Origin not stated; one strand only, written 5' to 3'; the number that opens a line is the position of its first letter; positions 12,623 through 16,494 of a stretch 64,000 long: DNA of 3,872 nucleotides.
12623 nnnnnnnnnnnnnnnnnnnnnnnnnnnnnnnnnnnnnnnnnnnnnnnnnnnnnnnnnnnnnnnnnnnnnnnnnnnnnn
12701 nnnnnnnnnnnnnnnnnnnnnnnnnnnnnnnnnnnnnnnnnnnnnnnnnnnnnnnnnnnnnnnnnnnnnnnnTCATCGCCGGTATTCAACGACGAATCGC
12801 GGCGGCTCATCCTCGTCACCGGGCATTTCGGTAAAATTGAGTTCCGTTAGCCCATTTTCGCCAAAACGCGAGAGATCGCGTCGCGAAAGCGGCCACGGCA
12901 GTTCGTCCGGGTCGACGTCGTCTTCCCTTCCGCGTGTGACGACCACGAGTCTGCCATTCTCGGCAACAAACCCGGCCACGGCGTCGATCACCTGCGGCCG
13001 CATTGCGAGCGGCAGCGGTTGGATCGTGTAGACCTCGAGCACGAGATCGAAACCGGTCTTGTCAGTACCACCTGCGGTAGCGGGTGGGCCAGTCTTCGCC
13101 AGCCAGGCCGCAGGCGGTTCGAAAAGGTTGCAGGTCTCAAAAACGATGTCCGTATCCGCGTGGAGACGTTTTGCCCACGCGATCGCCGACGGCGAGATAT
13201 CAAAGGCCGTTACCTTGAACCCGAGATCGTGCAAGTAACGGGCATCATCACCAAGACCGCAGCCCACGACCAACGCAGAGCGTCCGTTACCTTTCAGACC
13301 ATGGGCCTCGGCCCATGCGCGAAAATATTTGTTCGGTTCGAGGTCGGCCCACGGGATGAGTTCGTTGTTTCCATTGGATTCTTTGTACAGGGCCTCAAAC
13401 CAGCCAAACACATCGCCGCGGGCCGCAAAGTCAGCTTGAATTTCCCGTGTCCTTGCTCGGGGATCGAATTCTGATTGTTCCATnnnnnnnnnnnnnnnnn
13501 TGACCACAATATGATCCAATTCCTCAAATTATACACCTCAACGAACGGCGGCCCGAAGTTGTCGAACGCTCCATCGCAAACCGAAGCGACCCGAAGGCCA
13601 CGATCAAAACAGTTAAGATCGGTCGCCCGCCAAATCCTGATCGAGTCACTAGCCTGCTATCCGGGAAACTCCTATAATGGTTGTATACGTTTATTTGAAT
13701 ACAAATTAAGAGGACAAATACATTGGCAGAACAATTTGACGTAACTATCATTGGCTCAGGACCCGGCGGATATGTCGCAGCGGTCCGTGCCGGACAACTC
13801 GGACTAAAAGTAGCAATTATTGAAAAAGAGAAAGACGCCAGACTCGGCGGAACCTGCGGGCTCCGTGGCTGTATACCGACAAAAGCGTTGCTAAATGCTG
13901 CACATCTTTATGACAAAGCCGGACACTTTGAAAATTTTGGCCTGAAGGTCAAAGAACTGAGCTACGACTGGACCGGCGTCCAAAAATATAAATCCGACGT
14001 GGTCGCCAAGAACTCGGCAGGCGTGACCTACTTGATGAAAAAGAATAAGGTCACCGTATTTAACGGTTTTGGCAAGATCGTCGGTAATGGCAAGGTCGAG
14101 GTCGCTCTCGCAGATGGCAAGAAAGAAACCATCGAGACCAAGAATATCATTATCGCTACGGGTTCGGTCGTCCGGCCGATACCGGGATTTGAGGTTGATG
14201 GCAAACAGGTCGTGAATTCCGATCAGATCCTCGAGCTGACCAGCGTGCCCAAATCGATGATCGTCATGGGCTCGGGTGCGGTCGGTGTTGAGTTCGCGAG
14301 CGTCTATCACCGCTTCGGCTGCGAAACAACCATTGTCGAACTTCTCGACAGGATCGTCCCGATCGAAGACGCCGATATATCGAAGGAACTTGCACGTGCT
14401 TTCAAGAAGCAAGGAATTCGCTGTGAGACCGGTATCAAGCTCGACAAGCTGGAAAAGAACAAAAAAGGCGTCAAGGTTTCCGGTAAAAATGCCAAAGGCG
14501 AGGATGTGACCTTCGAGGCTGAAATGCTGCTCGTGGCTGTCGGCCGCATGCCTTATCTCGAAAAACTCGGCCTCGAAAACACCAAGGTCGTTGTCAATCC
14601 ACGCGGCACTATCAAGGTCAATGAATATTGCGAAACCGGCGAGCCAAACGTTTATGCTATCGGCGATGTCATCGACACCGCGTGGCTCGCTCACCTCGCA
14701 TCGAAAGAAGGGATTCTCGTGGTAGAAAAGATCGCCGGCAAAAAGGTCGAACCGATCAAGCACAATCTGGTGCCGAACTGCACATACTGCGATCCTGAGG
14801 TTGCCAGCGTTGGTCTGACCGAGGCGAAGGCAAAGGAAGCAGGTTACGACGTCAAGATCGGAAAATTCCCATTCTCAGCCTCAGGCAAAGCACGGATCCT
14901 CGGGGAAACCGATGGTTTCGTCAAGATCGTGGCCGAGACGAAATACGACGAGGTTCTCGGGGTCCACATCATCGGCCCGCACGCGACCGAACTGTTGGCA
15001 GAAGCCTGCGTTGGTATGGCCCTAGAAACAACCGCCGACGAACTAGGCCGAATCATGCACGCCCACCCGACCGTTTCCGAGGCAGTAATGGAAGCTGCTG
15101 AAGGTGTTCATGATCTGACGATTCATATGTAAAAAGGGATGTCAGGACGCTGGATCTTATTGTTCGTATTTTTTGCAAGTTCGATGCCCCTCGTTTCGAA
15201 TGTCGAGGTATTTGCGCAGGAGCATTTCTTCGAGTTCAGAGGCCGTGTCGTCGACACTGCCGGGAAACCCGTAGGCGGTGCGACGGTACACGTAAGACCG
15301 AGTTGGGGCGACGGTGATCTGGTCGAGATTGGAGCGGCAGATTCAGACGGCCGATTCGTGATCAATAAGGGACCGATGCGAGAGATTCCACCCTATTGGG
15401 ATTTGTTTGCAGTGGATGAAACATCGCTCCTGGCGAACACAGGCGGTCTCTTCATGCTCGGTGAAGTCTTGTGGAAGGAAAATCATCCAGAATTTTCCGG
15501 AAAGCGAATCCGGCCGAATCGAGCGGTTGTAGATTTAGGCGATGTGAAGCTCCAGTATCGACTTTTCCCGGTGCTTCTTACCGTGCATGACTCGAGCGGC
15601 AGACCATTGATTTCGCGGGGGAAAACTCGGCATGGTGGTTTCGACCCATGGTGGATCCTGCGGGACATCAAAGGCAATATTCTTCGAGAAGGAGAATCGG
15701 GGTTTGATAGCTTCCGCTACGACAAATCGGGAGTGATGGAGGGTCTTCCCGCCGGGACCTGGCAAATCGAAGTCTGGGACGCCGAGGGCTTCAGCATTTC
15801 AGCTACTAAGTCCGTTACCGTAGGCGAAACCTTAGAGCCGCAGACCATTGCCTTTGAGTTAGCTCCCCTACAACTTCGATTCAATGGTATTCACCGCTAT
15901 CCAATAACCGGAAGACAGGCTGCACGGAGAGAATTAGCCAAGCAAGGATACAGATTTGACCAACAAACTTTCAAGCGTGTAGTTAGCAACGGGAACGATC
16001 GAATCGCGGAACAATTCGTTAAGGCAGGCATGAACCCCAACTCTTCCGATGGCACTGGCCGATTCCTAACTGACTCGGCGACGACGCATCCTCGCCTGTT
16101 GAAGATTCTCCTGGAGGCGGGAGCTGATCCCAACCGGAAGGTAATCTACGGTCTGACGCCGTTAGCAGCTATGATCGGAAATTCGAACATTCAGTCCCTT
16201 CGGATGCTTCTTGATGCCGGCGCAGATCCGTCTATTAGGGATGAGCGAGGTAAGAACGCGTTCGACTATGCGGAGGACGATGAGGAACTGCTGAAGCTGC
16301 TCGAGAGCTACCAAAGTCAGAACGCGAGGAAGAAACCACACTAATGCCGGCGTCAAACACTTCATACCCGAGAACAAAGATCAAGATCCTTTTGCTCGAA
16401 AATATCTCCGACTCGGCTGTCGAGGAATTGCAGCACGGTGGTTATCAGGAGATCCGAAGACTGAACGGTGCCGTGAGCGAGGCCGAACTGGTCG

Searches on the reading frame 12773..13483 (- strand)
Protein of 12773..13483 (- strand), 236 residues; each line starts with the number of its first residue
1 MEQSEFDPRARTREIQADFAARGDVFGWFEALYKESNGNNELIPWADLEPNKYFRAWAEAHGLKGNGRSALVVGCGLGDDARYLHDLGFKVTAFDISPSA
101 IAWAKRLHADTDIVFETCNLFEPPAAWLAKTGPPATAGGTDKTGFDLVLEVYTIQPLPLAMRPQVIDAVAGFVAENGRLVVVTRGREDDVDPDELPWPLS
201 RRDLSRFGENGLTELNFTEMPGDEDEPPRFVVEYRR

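Call 9: search_protein_families(library=pfam, proteins=[window:12773-13483:-])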
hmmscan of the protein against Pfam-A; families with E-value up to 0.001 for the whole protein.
window:12773-13483:- (236 aa): 6 families
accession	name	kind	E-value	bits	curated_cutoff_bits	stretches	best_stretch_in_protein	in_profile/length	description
PF08242.18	Methyltransf_12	-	1.4e-08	35.8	30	1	71-179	1-98/98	Methyltransferase domain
PF13649.12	Methyltransf_25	-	8.3e-07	30.1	27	1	71-120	2-55/97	Methyltransferase domain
PF13489.12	Methyltransf_23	-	1.3e-06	28.7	27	1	65-200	21-135/164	Methyltransferase domain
PF08241.18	Methyltransf_11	-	4.8e-06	27.6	21.2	1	71-117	1-48/95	Methyltransferase domain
PF05724.17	TPMT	-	8.4e-05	22.8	26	1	40-107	12-78/218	Thiopurine S-methyltransferase (TPMT)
PF13847.12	Methyltransf_31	-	0.00033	20.8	27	1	71-183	8-111/145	Methyltransferase domain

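Call 12: find_encoding_contigs(protein=window:12773-13483:-, flank=10000, max_places=10)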
Protein window:12773-13483:- (236 aa): 1 contig read that carries it; 1 place shown.
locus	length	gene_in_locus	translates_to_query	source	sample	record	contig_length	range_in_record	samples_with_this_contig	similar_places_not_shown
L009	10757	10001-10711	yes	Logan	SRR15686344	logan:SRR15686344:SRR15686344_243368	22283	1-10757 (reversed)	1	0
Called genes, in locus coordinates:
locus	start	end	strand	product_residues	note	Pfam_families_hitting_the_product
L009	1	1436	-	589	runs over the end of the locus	PF00364:Biotin_lipoyl, PF25917:BSH_RND (faint), PF25919:BSH_CusB (faint), PF25984:BSH_YknX (faint), PF00364:Biotin_lipoyl, PF25997:BSH_YhbJ (weak), PF02817:E3_binding, PF00198:2-oxoacid_dh, +2 more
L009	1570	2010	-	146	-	PF20226:DUF6585 (faint)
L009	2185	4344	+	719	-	PF07676:PD40 (faint), PF26550:Tricorn_2nd (faint), PF00930:DPPIV_N, PF26549:Tricorn_N (faint), PF00326:Peptidase_S9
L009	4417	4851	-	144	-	-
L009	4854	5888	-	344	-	PF14870:PSII_BNR (weak), PF15902:Sortilin-Vps10 (faint), PF02012:BNR (faint)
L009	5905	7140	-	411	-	PF00389:2-Hacid_dh, PF02826:2-Hacid_dh_C, PF03446:NAD_binding_2 (weak), PF22629:ACT_AHAS_ss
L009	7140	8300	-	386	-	PF13620:CarboxypepD_reg (faint), PF12796:Ank_2 (faint), PF00023:Ank (faint), PF13637:Ank_4 (faint), PF13857:Ank_5 (weak)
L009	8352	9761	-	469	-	PF01134:GIDA (faint), PF03486:HI0933_like (faint), PF07992:Pyr_redox_2, PF12831:FAD_oxidored (weak), PF13434:Lys_Orn_oxgnase (faint), PF13738:Pyr_redox_3 (weak), PF00070:Pyr_redox, PF02852:Pyr_redox_dim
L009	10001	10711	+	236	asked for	PF13489:Methyltransf_23 (weak), PF08241:Methyltransf_11 (weak), PF08242:Methyltransf_12, PF13649:Methyltransf_25 (weak)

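Call 15: find_homologous_proteins(query=window:12773-13483:-, max_evalue=1e-20)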
Query window:12773-13483:- (236 aa): 5230 proteins with E <= 1e-20 among 6268 candidates; the best 120 are listed.
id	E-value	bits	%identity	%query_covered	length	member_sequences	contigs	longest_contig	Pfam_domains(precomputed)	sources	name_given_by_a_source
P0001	1.9e-155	534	98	100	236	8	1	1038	PF13489.13,PF13649.13,PF08241.19,PF08242.19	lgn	-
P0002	2.6e-129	448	86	100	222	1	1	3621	PF13489.13,PF05724.18,PF13649.13,PF08241.19,PF08242.19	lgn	-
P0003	1.2e-117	410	76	98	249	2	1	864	PF13489.13,PF13649.13,PF08241.19,PF08242.19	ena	-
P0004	8.2e-116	404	73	100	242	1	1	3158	PF13847.13,PF13489.13,PF05724.18,PF13649.13,PF08241.19,PF08242.19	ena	-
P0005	3.6e-114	398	73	100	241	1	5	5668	PF13489.13,PF05724.18,PF13649.13,PF08241.19,PF08242.19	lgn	-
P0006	5.7e-113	394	75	97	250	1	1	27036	PF13489.13,PF05724.18,PF13649.13,PF08241.19,PF08242.19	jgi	jgi:SAM-dependent methyltransferase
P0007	2.9e-111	389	73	100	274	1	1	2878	PF13489.13,PF05724.18,PF13649.13,PF08241.19,PF08242.19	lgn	-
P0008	3.0e-111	389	75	100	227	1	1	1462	PF13847.13,PF13489.13,PF05724.18,PF13649.13,PF08241.19,PF08242.19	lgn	-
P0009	8.0e-110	384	74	100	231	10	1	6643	PF13489.13,PF05724.18,PF13649.13,PF08241.19,PF08242.19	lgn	-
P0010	3.7e-109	382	72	97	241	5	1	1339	PF13489.13,PF05724.18,PF13649.13,PF08241.19,PF08242.19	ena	-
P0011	2.7e-108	379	72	100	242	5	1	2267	PF13489.13,PF05724.18,PF13649.13,PF08241.19,PF08242.19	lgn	-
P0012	3.7e-108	379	70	97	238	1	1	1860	PF13847.13,PF13489.13,PF05724.18,PF13649.13,PF08241.19,PF08242.19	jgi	jgi:SAM-dependent methyltransferase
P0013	4.7e-108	378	71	100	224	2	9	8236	PF13847.13,PF13489.13,PF05724.18,PF13649.13,PF08241.19,PF08242.19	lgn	-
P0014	4.8e-108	378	73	100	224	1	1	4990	PF13847.13,PF13489.13,PF05724.18,PF13649.13,PF08241.19,PF08242.19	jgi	jgi:SAM-dependent methyltransferase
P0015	7.8e-108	378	73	97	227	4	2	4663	PF13489.13,PF05724.18,PF13649.13,PF08241.19,PF08242.19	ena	-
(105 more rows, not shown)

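Call 16: find_encoding_contigs(protein=P0001, flank=5000, max_places=10)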
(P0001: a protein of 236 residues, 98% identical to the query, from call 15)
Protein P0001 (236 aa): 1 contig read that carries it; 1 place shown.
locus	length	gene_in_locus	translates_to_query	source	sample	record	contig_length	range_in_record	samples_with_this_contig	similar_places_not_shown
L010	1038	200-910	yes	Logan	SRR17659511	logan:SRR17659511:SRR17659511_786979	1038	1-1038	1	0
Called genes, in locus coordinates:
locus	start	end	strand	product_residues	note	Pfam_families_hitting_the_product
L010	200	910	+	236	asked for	PF13489:Methyltransf_23 (weak), PF08241:Methyltransf_11 (weak), PF08242:Methyltransf_12, PF13649:Methyltransf_25 (weak)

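Call 17: find_encoding_contigs(protein=P0002, flank=5000, max_places=6)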
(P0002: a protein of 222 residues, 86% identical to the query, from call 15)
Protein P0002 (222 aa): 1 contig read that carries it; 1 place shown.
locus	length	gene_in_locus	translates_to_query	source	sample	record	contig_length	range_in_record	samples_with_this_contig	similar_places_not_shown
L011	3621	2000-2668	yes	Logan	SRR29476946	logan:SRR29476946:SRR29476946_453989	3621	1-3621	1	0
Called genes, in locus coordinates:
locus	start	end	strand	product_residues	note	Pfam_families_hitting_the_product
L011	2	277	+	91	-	?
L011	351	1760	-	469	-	PF01134:GIDA (faint), PF03486:HI0933_like (faint), PF07992:Pyr_redox_2, PF12831:FAD_oxidored (weak), PF13434:Lys_Orn_oxgnase (faint), PF13738:Pyr_redox_3 (weak), PF00070:Pyr_redox, PF02852:Pyr_redox_dim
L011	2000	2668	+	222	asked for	PF05724:TPMT (weak), PF13489:Methyltransf_23 (weak), PF13649:Methyltransf_25, PF08241:Methyltransf_11, PF08242:Methyltransf_12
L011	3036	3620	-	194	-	?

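Call 18: find_encoding_contigs(protein=P0006, flank=6000, max_places=6)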
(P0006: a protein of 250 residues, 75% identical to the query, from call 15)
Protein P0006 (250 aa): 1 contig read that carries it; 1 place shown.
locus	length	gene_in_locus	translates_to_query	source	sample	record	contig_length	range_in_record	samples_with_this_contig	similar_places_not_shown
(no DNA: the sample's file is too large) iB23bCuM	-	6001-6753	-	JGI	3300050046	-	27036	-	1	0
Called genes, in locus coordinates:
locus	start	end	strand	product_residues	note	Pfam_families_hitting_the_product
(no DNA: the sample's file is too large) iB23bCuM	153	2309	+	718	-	PF07676:PD40 (faint), PF26550:Tricorn_2nd (faint), PF00930:DPPIV_N, PF26549:Tricorn_N (faint), PF00326:Peptidase_S9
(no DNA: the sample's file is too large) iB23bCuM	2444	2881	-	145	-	-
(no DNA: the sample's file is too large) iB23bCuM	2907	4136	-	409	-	PF00389:2-Hacid_dh, PF02826:2-Hacid_dh_C, PF03446:NAD_binding_2 (weak), PF22629:ACT_AHAS_ss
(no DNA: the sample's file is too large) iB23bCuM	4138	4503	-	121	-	-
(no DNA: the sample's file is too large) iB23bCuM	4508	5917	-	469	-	PF00890:FAD_binding_2 (faint), PF01134:GIDA (faint), PF03486:HI0933_like (faint), PF07992:Pyr_redox_2, PF12831:FAD_oxidored (weak), PF13738:Pyr_redox_3, PF00070:Pyr_redox, PF02852:Pyr_redox_dim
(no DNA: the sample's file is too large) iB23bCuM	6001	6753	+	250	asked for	PF05724:TPMT, PF13489:Methyltransf_23, PF08241:Methyltransf_11 (weak), PF08242:Methyltransf_12, PF13649:Methyltransf_25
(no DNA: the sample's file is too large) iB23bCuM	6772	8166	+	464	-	PF00753:Lactamase_B, PF00581:Rhodanese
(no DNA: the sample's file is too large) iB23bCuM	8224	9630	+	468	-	PF00206:Lyase_1, PF10415:FumaraseC_C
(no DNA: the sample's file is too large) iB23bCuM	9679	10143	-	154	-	-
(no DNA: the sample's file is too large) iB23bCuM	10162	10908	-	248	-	?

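Call 21: find_encoding_contigs(protein=P0005, flank=4000, max_places=6)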
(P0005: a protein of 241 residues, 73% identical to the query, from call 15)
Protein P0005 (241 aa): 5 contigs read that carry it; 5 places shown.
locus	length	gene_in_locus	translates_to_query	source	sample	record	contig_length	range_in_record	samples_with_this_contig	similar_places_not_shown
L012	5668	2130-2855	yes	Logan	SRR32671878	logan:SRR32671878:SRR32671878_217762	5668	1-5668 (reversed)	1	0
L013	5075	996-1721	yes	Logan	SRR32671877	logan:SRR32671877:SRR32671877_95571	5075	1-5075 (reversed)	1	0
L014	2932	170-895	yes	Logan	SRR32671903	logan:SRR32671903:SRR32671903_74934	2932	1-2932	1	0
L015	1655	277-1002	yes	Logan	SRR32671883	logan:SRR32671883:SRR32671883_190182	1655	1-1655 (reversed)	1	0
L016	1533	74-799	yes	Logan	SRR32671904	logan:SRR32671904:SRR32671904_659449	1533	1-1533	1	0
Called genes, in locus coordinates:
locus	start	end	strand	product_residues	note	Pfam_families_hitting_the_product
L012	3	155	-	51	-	?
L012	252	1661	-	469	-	PF00890:FAD_binding_2 (weak), PF01134:GIDA (faint), PF03486:HI0933_like (faint), PF07992:Pyr_redox_2, PF12831:FAD_oxidored (weak), PF13738:Pyr_redox_3, PF00070:Pyr_redox, PF02852:Pyr_redox_dim, +2 more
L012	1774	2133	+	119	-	PF00581:Rhodanese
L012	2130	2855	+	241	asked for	PF05724:TPMT (weak), PF13489:Methyltransf_23, PF08241:Methyltransf_11 (weak), PF08242:Methyltransf_12 (weak), PF13649:Methyltransf_25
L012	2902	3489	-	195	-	-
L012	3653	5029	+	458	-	PF00753:Lactamase_B, PF00581:Rhodanese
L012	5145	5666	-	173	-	?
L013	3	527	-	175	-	?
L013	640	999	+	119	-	PF00581:Rhodanese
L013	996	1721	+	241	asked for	PF05724:TPMT (weak), PF13489:Methyltransf_23, PF08241:Methyltransf_11 (weak), PF08242:Methyltransf_12 (weak), PF13649:Methyltransf_25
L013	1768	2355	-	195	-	-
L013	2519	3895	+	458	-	PF00753:Lactamase_B, PF00581:Rhodanese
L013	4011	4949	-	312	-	PF05048:NosD, PF13229:Beta_helix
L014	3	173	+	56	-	?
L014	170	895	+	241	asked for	PF05724:TPMT (weak), PF13489:Methyltransf_23, PF08241:Methyltransf_11 (weak), PF08242:Methyltransf_12 (weak), PF13649:Methyltransf_25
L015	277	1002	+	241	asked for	PF05724:TPMT (weak), PF13489:Methyltransf_23, PF08241:Methyltransf_11 (weak), PF08242:Methyltransf_12 (weak), PF13649:Methyltransf_25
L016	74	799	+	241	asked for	PF05724:TPMT (weak), PF13489:Methyltransf_23, PF08241:Methyltransf_11 (weak), PF08242:Methyltransf_12 (weak), PF13649:Methyltransf_25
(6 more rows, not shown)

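Call 22: find_encoding_contigs(protein=P0009, flank=4000, max_places=6)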
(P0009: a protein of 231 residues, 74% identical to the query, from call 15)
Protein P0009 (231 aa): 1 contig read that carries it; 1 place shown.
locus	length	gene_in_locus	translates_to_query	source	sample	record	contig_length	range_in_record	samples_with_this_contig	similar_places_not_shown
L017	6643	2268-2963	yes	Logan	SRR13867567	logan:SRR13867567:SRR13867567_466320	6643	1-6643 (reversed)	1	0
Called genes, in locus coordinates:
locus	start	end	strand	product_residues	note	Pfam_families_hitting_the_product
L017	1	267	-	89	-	?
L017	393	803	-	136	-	-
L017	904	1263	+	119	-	PF00581:Rhodanese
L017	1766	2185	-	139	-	-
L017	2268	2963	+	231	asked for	PF05724:TPMT (weak), PF13489:Methyltransf_23 (weak), PF13649:Methyltransf_25, PF08241:Methyltransf_11, PF08242:Methyltransf_12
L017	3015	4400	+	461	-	PF00753:Lactamase_B, PF00581:Rhodanese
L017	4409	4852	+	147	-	PF00581:Rhodanese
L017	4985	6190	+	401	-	PF01053:Cys_Met_Meta_PP, PF00155:Aminotran_1_2, PF00266:Aminotran_5 (weak)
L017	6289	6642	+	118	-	?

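Call 70: search_protein_families(library=padloc, proteins=[window:12773-13483:-], max_evalue=0.01)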
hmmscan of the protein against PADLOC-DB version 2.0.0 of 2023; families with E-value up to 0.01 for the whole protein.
window:12773-13483:- (236 aa): 1 family
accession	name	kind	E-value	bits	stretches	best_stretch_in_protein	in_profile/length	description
PDLC04134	mad2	-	9.1e-13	45.8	1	50-209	276-414/492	mads_2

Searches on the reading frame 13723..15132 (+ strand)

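Call 9: search_protein_families(library=pfam, proteins=[window:13723-15132:+])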
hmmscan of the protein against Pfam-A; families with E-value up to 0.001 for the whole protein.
window:13723-15132:+ (469 aa): 13 families
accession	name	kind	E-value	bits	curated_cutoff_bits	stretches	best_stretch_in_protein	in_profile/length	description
PF07992.20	Pyr_redox_2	-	2.9e-67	227.6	26.1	1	5-330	1-291/291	Pyridine nucleotide-disulphide oxidoreductase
PF02852.28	Pyr_redox_dim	-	2.5e-38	131.1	25.3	1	350-459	1-110/110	Pyridine nucleotide-disulphide oxidoreductase, dimerisation domain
PF00070.33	Pyr_redox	-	1e-19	71.3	22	1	179-252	2-79/82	Pyridine nucleotide-disulphide oxidoreductase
PF13738.12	Pyr_redox_3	-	3.2e-10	40.2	30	1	133-314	119-305/305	Pyridine nucleotide-disulphide oxidoreductase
PF03486.20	HI0933_like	-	9.8e-08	32.2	50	1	6-38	2-34/244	HI0933-like protein Rossmann domain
PF12831.13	FAD_oxidored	-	4e-07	30.1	27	1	6-48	1-41/416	FAD dependent oxidoreductase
PF13434.12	Lys_Orn_oxgnase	-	7.4e-07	29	21.3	0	124-222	133-236/339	L-lysine 6-monooxygenase/L-ornithine 5-monooxygenase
PF01134.28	GIDA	-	1.4e-06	28.1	22.1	1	6-148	1-150/391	Glucose inhibited division protein A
PF00890.30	FAD_binding_2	-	2.9e-05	23.9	20.4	1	6-40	1-35/414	FAD binding domain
PF13450.12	NAD_binding_8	-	7.5e-05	23.4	21.9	1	9-45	1-35/68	NAD(P)-binding Rossmann-like domain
PF01266.30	DAO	-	0.00039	20.5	27.9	0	6-42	1-37/353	FAD dependent oxidoreductase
PF01262.27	AlaDh_PNT_C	-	0.00039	20.3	23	0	6-39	30-63/214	Alanine dehydrogenase/PNT, C-terminal domain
PF01494.25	FAD_binding_3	-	0.00052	19.8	22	0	5-39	2-36/349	FAD binding domain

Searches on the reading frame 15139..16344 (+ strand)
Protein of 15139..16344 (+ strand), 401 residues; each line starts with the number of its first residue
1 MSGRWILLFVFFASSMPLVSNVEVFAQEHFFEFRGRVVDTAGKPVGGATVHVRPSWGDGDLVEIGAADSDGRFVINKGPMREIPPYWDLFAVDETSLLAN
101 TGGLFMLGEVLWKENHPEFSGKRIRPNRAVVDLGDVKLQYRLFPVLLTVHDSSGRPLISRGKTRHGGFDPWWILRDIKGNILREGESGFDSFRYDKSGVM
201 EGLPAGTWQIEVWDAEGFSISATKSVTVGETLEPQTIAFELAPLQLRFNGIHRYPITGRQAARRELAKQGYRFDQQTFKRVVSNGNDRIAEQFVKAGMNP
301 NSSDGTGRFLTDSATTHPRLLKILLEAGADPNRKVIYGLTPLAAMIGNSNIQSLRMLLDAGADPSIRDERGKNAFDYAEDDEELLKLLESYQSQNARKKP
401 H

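Call 9: search_protein_families(library=pfam, proteins=[window:15139-16344:+])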
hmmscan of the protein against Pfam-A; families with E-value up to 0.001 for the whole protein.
window:15139-16344:+ (401 aa): 6 families
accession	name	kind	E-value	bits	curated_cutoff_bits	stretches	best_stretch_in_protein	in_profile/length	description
PF13857.12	Ank_5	-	4.7e-08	33.7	27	1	324-378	1-56/56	Ankyrin repeats (many copies)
PF13637.12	Ank_4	-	2.1e-07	31.5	22.7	0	343-388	4-49/50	Ankyrin repeats (many copies)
PF12796.13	Ank_2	-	3.1e-07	31.3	27.3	1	317-390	9-82/90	Ankyrin repeats (3 copies)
PF13620.12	CarboxypepD_reg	-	6e-07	30.2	32.3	1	34-76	3-43/82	Carboxypeptidase regulatory-like domain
PF00023.36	Ank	-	6.4e-07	29.8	21.1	0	337-368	1-32/33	Ankyrin repeat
PF24521.3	Ank_KRIT1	-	0.0007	19.8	80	0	273-380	17-127/149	KRIT1 ankyrin-repeats domain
